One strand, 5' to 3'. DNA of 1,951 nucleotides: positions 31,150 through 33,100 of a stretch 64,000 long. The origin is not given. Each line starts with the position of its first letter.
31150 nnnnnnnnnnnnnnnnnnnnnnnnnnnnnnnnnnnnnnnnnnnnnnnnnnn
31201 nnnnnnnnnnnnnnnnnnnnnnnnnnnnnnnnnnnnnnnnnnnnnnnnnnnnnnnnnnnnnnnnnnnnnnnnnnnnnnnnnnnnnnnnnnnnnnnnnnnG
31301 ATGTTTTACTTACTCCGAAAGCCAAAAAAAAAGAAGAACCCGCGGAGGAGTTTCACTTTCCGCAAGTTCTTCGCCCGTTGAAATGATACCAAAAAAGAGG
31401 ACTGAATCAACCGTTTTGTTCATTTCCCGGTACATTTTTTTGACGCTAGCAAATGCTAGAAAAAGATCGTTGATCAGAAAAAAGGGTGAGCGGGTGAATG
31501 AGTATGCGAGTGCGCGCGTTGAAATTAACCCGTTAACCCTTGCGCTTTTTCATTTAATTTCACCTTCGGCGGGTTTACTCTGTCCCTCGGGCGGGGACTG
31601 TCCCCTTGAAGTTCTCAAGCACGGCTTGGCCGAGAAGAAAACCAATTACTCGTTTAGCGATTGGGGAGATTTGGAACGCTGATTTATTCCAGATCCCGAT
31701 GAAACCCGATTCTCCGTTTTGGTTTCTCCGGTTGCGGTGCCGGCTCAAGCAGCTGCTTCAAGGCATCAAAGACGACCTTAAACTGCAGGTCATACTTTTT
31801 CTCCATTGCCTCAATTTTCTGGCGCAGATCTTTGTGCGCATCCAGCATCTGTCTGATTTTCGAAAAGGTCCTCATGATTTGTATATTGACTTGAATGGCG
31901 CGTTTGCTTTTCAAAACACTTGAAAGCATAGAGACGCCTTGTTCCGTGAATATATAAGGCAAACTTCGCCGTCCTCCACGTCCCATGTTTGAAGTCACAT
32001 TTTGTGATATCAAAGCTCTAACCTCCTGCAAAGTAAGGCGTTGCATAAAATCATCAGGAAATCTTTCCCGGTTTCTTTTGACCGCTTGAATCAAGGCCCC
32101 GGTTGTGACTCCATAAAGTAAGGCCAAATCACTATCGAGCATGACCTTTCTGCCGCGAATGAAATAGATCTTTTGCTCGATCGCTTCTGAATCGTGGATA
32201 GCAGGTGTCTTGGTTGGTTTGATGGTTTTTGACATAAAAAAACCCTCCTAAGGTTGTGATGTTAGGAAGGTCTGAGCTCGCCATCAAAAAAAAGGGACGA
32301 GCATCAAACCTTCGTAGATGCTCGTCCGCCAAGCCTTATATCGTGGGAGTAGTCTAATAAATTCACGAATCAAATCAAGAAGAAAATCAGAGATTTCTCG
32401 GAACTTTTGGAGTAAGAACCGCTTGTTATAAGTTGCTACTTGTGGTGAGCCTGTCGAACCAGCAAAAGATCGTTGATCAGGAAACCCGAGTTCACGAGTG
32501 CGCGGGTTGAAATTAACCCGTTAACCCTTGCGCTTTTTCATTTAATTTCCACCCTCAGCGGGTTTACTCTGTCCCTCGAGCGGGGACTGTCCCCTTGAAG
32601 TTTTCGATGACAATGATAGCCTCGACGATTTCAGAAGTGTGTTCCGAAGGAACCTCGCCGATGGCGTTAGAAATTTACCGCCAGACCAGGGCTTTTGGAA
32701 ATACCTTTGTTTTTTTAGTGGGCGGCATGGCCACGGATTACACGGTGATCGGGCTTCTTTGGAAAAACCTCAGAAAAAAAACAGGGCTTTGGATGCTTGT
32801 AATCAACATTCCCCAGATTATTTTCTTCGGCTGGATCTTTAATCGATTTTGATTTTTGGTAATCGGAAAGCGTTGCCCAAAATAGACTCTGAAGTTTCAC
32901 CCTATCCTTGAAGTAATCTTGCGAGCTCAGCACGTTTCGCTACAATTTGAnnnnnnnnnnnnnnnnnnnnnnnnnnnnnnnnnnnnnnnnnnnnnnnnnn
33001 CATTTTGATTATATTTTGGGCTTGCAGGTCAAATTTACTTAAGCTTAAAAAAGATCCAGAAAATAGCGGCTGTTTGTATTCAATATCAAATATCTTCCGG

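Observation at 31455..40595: Three-copy hairpin repeat (family H) brackets the 7.4-kb subtilase gene and the ORF6N duplicate: candidate recombination sites or REP-like elements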

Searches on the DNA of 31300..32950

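Call 9: search_rna_families(source=window, start=31300, end=32950, threshold=evalue, max_evalue=10)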
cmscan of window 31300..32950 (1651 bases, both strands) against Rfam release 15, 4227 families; matches with E-value up to 10: 2.
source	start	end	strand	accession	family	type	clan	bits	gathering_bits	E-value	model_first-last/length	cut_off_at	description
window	32766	32832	-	RF00281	SNORD47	Gene; snRNA; snoRNA; CD-box;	-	17.9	50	4.5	1-77/77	no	Small nucleolar RNA SNORD47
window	31761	31811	-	RF01170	snoU61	Gene; snRNA; snoRNA; CD-box;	CL00067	17.3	55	2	1-84/84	no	Small nucleolar RNA U61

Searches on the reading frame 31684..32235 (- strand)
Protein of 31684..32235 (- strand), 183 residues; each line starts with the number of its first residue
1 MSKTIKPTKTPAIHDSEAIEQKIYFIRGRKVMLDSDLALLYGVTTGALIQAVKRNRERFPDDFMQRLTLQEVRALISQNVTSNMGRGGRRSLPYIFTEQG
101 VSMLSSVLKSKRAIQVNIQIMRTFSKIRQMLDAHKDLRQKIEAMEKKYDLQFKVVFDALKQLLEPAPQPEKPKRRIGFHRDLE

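Call 10: search_protein_families(library=pfam, proteins=[window:31684-32235:-], max_evalue=0.01)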
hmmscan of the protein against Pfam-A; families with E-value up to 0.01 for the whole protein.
window:31684-32235:- (183 aa): 1 family
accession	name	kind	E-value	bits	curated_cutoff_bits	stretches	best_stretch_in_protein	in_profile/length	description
PF10543.14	ORF6N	-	5.3e-31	107.2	27.8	1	21-107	1-86/86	ORF6N domain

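Call 17: find_encoding_contigs(protein=window:31684-32235:-, flank=10000)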
Protein window:31684-32235:- (183 aa): no gene with exactly this product is on record in the collection.

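Call 62: find_homologous_proteins(query=window:31684-32235:-, max_evalue=0.00001)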
Query window:31684-32235:- (183 aa): 8000 proteins with E <= 0.00001 among 8000 candidates; the best 120 are listed.
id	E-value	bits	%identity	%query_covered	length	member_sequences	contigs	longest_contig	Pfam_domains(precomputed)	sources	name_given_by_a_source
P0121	4.6e-112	389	100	100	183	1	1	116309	PF10543.15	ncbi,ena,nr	ncbi:MAG: ORF6N domain-containing protein [Candidatus Omnitrophica bacterium]|nr:ORF6N domain-contai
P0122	1.1e-82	294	80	97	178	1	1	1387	PF10543.15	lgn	-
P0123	2.6e-79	283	54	91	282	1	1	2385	PF10543.15,PF09669.16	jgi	-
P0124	5.8e-73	262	78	91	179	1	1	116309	PF10543.15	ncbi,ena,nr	ncbi:MAG: ORF6N domain-containing protein [Candidatus Omnitrophica bacterium]|nr:ORF6N domain-contai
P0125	7.1e-71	255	-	-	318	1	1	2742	PF10543.15,PF09669.16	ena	-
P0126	1.6e-70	254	74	89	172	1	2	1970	PF10543.15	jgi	jgi:hypothetical protein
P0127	1.6e-70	254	74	89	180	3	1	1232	PF10543.15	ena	-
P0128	6.8e-66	239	67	92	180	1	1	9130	PF10543.15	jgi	jgi:hypothetical protein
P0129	7.9e-65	236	67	89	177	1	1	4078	PF10543.15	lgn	-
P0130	7.9e-63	229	70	88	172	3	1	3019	PF10543.15,PF09669.16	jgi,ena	-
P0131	9.2e-63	229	68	91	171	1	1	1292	PF10543.15,PF09669.16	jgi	jgi:hypothetical protein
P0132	2.7e-62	228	71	88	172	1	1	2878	PF10543.15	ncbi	-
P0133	4.2e-62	227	70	80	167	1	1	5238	PF10543.15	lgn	-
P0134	7.3e-62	226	69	79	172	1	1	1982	PF10543.15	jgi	-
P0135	1.3e-61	225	66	93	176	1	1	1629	PF10543.15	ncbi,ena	-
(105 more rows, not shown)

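Call 63: find_encoding_contigs(protein=P0122, flank=5000, max_places=3)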
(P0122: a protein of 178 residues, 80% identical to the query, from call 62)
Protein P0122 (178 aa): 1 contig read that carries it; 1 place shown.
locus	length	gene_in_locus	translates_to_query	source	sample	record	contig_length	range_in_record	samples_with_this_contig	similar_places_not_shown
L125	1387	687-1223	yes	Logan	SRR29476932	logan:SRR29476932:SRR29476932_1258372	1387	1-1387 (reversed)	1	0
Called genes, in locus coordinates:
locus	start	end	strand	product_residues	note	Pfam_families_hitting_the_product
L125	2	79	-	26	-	?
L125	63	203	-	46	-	-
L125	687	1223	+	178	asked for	PF10543:ORF6N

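Call 64: find_encoding_contigs(protein=P0128, flank=6000, max_places=3)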
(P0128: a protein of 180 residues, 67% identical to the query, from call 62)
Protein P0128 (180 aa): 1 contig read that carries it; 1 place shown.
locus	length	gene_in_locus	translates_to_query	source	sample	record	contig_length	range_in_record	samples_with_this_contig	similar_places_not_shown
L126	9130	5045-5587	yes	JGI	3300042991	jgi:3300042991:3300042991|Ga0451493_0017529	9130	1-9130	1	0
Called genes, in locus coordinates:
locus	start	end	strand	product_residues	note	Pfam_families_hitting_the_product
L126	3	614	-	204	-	?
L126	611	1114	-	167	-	-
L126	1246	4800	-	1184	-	PF12951:PATR, PF03797:Autotransporter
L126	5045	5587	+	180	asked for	PF10543:ORF6N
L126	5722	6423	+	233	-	PF01222:ERG4_ERG24 (weak), PF04140:ICMT, PF04191:PEMT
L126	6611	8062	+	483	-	PF03435:Sacchrp_dh_NADP, PF16653:Sacchrp_dh_C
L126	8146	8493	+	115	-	PF00190:Cupin_1 (faint), PF07883:Cupin_2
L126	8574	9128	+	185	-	?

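Call 65: find_encoding_contigs(protein=P0121, flank=10000, max_places=3)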
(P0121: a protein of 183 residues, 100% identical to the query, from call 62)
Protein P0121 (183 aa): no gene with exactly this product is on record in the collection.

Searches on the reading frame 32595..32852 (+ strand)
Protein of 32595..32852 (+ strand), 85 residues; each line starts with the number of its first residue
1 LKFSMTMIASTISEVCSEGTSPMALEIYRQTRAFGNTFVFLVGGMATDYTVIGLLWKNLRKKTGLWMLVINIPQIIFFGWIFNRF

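Call 10: search_protein_families(library=pfam, proteins=[window:32595-32852:+], max_evalue=0.01)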
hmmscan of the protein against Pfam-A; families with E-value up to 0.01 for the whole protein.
window:32595-32852:+ (85 aa): 2 families
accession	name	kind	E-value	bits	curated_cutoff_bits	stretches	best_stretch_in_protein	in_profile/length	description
PF03773.19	ArsP_1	-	7.2e-07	29.1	32.3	1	7-84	56-133/294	Predicted permease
PF25732.1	BILF1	-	0.00066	19.5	50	1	9-82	154-227/293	Gammaherpesvirus G-protein coupled receptor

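Call 83: search_protein_families(library=ncbifam, proteins=[window:32595-32852:+], max_evalue=0.01)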
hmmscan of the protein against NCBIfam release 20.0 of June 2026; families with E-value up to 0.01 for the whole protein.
window:32595-32852:+ (85 aa): 2 families
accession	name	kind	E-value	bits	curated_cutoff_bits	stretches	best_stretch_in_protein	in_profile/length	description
NF033936.1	CuZnOut_SO0444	equivalog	0.0001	21.6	300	1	15-83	242-310/351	SO_0444 family Cu/Zn efflux transporter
NF040736.1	efflux_SaoE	equivalog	0.0012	18.1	325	1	6-85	56-135/352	efflux transporter SaoE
